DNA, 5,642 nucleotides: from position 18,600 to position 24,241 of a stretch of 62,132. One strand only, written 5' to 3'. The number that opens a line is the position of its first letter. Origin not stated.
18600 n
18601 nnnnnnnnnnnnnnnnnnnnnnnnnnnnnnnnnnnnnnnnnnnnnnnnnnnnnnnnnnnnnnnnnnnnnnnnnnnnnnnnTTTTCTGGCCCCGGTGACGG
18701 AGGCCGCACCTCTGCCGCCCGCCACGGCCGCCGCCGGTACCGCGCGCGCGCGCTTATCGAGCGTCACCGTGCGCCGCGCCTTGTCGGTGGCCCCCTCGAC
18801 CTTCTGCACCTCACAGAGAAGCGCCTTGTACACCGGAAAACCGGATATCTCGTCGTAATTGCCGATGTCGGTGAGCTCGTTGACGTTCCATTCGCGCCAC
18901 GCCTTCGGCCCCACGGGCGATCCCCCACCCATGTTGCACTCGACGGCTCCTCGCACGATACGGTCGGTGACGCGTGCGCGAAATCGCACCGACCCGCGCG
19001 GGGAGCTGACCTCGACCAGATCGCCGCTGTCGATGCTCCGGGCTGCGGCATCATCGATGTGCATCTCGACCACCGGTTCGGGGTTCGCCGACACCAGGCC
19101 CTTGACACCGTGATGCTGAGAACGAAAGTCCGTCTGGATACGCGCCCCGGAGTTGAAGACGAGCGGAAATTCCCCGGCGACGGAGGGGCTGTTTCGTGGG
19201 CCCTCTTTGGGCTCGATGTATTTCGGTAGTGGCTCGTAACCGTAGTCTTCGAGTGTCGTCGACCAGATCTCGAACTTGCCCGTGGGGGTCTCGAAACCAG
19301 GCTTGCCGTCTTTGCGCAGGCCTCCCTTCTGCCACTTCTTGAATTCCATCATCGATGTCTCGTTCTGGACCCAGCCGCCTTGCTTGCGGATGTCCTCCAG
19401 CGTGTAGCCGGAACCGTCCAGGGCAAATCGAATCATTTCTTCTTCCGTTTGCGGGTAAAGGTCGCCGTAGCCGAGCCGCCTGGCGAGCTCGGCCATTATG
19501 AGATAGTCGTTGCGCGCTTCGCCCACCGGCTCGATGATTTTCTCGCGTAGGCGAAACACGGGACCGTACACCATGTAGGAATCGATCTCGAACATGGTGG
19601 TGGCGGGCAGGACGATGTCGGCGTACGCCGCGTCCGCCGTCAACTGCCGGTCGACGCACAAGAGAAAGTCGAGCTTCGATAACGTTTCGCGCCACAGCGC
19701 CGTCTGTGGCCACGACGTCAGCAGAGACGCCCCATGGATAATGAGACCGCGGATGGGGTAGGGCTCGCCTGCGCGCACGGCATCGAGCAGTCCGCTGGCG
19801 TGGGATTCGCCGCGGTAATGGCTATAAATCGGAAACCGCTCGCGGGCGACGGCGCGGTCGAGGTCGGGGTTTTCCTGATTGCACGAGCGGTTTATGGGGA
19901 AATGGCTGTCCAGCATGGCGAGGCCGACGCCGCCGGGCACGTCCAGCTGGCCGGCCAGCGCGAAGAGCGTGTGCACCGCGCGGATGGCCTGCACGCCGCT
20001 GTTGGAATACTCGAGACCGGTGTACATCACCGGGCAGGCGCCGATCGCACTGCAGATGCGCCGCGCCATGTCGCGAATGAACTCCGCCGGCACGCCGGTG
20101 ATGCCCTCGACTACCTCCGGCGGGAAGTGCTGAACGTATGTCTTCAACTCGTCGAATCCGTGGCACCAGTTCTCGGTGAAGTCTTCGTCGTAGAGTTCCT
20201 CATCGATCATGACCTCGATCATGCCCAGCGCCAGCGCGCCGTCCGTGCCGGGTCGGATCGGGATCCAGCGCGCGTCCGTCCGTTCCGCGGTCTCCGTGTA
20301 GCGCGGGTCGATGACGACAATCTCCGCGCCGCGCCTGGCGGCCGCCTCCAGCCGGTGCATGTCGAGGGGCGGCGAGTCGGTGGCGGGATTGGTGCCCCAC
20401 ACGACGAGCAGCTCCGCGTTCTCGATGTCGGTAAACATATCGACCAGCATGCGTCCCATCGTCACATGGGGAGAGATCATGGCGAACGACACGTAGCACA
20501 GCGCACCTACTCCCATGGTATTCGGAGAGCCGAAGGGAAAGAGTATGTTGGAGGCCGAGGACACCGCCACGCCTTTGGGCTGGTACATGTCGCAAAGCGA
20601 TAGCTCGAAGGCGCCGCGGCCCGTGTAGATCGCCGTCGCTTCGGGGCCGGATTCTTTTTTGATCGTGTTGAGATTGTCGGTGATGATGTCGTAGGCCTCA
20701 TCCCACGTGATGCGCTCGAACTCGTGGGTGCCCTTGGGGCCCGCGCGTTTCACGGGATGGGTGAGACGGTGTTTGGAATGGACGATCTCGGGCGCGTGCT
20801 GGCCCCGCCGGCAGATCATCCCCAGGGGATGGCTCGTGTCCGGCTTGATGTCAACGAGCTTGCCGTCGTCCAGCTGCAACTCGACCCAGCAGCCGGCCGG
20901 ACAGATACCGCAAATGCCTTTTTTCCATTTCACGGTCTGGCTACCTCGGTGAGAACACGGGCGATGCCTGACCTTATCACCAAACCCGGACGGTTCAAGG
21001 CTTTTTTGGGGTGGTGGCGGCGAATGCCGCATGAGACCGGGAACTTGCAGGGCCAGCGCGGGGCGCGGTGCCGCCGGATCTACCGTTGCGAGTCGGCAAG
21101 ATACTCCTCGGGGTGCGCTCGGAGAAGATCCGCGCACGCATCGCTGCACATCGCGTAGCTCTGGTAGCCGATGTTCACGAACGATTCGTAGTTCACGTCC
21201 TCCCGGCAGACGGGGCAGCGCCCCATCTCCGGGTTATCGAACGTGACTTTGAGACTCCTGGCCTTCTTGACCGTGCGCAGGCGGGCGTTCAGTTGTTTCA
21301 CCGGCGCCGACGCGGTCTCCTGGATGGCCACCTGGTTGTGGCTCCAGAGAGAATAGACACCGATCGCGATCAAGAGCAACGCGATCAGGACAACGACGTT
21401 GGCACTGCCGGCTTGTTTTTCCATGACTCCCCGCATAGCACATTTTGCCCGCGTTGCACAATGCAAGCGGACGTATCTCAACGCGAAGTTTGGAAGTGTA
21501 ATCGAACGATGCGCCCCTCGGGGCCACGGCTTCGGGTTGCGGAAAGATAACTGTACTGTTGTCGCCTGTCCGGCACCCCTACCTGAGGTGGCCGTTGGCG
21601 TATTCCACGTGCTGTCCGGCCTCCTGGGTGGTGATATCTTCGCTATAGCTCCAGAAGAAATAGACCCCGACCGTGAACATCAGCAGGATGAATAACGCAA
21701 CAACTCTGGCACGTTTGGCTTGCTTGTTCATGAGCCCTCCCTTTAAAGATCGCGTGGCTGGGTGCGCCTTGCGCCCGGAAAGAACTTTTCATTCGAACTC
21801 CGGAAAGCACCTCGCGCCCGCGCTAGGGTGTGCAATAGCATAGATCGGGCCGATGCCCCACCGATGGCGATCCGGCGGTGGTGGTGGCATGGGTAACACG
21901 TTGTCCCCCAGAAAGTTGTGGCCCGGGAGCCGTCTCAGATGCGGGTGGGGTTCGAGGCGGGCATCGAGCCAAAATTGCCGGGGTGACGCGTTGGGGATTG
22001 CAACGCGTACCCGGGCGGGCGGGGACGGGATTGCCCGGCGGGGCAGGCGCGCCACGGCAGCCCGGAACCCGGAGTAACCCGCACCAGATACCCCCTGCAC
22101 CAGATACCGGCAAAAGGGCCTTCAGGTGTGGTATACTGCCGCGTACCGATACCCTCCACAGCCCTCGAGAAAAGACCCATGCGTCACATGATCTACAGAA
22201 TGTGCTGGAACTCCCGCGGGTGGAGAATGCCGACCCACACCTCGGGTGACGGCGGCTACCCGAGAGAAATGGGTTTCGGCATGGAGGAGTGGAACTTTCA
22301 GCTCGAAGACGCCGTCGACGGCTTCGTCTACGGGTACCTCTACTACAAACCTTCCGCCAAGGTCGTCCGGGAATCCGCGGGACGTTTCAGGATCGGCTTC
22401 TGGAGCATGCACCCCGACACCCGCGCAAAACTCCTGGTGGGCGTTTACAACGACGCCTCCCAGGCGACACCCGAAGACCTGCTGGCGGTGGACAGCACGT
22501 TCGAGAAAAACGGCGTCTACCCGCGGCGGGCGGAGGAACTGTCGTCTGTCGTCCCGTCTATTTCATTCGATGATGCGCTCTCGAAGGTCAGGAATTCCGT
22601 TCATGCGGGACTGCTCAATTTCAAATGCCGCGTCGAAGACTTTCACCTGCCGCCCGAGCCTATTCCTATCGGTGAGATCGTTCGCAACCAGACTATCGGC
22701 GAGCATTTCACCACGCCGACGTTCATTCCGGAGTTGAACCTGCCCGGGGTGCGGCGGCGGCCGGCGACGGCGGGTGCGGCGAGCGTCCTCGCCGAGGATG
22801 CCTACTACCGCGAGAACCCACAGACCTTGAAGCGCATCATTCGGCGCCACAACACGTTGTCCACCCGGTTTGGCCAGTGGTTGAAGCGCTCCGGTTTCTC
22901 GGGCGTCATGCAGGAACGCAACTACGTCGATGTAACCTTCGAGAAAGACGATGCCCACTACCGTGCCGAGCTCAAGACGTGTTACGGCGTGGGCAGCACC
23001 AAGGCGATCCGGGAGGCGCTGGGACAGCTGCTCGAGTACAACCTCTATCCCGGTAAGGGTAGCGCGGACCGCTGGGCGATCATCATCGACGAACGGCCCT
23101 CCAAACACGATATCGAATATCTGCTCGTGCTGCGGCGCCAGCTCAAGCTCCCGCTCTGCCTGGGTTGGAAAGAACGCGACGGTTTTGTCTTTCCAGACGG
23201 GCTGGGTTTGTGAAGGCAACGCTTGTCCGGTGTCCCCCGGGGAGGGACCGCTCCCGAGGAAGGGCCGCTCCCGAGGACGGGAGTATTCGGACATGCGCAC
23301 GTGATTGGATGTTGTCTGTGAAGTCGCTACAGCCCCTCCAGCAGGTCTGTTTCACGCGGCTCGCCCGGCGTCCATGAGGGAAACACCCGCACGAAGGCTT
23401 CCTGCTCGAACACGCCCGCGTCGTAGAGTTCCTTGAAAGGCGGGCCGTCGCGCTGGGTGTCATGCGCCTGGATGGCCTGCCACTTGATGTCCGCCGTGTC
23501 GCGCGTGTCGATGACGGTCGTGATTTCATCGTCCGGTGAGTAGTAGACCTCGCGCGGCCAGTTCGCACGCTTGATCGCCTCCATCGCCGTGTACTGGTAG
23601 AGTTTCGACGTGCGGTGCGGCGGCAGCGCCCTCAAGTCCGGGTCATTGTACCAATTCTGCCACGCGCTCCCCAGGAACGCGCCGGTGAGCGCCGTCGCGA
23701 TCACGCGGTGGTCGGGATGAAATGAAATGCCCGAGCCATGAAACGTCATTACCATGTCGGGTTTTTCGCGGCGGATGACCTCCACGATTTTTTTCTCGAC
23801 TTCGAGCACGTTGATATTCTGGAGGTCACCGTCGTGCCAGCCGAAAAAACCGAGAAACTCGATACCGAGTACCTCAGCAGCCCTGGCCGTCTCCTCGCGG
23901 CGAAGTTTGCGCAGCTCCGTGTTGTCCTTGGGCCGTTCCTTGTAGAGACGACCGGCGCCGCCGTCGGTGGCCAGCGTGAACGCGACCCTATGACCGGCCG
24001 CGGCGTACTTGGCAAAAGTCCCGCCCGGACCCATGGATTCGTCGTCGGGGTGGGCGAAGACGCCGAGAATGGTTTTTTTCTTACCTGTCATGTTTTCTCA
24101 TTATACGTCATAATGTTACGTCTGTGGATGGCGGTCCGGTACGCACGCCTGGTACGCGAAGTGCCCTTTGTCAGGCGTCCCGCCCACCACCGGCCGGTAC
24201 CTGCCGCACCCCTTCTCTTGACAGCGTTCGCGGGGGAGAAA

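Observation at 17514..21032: Single polypeptide fusing a cytoplasmic bis-MGD molybdo/tungsto-enzyme to a NifS/IscS-type cysteine desulfurase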

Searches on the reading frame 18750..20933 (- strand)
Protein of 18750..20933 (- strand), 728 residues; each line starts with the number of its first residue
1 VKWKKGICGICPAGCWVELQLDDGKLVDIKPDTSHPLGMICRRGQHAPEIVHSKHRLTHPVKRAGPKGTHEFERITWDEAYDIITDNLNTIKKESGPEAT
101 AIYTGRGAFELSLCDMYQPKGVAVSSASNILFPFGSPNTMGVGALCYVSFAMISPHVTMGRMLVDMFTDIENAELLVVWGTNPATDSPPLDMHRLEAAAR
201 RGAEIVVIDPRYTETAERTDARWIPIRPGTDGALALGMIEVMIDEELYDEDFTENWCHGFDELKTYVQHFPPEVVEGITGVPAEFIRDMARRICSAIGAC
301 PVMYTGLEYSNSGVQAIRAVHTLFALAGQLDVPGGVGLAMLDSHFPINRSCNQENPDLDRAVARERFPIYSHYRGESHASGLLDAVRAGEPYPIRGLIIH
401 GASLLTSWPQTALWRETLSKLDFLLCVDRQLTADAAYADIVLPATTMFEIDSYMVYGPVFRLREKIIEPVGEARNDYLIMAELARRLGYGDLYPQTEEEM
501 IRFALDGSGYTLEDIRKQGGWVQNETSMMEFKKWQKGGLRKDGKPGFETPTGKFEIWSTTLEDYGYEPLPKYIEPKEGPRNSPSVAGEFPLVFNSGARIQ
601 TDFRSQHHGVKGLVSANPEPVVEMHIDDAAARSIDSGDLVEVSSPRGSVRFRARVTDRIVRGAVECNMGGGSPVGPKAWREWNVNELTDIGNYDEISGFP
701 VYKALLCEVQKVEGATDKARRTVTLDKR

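Call 12: search_solved_structures(query=window:18750-20933:-, max_evalue=1e-10, show_alignments=2)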
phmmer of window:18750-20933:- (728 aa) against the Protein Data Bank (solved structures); distinct sequences matched with E-value up to 1e-10: 53.
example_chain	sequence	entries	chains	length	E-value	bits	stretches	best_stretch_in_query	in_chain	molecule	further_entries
2e7z_A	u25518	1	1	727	4.4e-74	253.5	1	6-652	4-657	Acetylene hydratase Ahy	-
2vpw_A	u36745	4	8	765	7.3e-62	213.1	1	36-664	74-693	THIOSULFATE REDUCTASE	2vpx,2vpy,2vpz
7bkb_D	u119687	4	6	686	1.7e-53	185.4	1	1-492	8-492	Formate dehydrogenase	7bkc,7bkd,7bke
7qv7_S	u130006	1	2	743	3.1e-50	174.7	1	7-494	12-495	Hydrogen dependent carbon dioxide reductase subunit FdhF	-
1e60_A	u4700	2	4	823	2.7e-48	168.2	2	66-339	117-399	Dimethyl sulfoxide/trimethylamine N-oxide reductase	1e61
1dmr_A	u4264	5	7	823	3.4e-48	167.9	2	66-339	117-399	DMSO REDUCTASE | Dimethyl sulfoxide/trimethylamine N-oxide reductase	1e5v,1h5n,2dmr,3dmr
1e18_A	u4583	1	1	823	4.1e-48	167.6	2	66-339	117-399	DMSO REDUCTASE.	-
4dmr_A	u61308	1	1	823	1.2e-47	166.1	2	66-339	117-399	DMSO REDUCTASE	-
1aa6_A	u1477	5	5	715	2e-47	165.4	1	6-665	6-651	FORMATE DEHYDROGENASE H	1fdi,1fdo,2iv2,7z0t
1dms_A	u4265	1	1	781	9.2e-47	163.2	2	66-339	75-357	DMSO REDUCTASE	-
9t1s_L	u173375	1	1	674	7.3e-46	160.2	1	7-500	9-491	formate dehydrogenase (coenzyme F420)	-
1eu1_A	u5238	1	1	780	8.2e-46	160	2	66-347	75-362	DIMETHYL SULFOXIDE REDUCTASE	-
7l5i_A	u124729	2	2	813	1.6e-45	159.1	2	417-669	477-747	Trimethylamine-N-oxide reductase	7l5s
7vw6_A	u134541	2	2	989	1e-41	146.5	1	5-489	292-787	Formate dehydrogenase | Tungsten-containing formate dehydrogenase alpha subunit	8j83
7e5z_A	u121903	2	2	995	1.1e-41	146.4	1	5-489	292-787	Formate dehydrogenase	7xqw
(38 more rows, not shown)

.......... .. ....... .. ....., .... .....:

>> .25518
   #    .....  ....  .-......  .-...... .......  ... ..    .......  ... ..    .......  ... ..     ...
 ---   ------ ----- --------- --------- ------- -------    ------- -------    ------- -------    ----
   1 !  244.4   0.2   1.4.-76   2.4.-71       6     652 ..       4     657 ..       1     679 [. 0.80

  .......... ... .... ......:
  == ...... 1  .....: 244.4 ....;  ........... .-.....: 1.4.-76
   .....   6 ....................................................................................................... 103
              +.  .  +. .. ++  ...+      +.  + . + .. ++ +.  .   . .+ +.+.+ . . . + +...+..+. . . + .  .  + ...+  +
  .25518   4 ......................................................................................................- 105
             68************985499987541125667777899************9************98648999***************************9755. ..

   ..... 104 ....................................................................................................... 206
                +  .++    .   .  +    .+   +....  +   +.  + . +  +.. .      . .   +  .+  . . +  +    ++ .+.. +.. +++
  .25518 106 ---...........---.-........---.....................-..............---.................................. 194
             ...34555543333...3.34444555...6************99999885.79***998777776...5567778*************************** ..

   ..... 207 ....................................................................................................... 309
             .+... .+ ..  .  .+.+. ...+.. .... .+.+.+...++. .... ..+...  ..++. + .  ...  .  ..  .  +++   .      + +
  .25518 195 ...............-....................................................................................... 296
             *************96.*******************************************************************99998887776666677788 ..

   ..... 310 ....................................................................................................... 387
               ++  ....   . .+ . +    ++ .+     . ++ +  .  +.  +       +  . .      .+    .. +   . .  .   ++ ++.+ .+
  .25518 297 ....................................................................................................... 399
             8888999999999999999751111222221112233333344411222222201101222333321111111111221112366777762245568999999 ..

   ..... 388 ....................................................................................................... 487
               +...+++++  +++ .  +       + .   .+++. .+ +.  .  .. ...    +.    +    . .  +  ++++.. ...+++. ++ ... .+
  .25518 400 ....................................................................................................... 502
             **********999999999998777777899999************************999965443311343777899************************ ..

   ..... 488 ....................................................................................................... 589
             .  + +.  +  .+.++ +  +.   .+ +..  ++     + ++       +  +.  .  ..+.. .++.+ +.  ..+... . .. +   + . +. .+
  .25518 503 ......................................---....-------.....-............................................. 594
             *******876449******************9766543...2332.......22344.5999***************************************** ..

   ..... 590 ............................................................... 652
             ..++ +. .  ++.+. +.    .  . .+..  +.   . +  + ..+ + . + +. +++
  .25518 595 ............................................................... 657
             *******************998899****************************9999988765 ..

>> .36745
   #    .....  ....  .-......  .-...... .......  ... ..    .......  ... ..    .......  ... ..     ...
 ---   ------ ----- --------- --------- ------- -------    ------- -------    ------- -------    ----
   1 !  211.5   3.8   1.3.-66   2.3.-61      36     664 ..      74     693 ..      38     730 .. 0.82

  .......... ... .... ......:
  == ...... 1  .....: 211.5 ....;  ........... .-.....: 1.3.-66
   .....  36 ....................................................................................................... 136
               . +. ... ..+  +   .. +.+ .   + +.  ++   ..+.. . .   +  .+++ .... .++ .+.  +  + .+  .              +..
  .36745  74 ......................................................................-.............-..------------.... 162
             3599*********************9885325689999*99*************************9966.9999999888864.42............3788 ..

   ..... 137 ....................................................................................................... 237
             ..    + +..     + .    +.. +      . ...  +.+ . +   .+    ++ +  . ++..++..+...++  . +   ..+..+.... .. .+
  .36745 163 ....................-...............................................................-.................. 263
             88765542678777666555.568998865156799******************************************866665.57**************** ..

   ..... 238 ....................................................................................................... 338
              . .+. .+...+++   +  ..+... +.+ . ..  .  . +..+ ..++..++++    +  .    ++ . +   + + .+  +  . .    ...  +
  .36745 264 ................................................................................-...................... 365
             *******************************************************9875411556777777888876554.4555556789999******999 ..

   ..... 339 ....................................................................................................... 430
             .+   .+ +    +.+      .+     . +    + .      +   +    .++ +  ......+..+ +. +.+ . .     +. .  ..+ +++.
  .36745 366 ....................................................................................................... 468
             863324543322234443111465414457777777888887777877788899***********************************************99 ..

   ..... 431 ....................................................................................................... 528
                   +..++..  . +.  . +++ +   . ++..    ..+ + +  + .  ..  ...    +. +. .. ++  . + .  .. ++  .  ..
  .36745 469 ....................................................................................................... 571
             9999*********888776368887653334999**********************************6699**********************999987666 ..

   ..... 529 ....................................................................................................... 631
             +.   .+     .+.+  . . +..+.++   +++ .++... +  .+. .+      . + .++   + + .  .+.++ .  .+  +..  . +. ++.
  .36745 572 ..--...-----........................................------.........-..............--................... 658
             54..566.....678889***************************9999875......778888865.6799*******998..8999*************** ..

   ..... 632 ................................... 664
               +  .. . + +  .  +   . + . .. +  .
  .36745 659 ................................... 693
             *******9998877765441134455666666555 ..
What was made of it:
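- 19479..20768 (-): Molybdopterin (bis-MGD binding) domain. Predicted metal-ligand Cys146 (codon 20496-20498) corresponds to CaMES Cys153 and acetylene hydratase Cys141. PDB alignment to 2e7z in call 12.
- On MES (metallopterin-dependent ergothioneine synthase): It also aligns with the acetylene hydratase Cys in ...YMCIG... (call 12).
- Closest known: Tungsten acetylene hydratase. Same: Both are cytoplasmic, single-subunit, bis-MGD plus 4Fe-4S enzymes with a cysteine metal ligand at the aligned position (call 12).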

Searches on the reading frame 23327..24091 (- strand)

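Call 8: search_protein_families(library=pfam, proteins=[window:23327-24091:-], max_evalue=0.001)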
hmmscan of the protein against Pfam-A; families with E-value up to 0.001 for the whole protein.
window:23327-24091:- (254 aa): 1 family
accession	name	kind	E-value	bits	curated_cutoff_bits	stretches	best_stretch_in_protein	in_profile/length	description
PF02585.22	PIG-L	-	3.5e-31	108.8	28.2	1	11-138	3-128/129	GlcNAc-PI de-N-acetylase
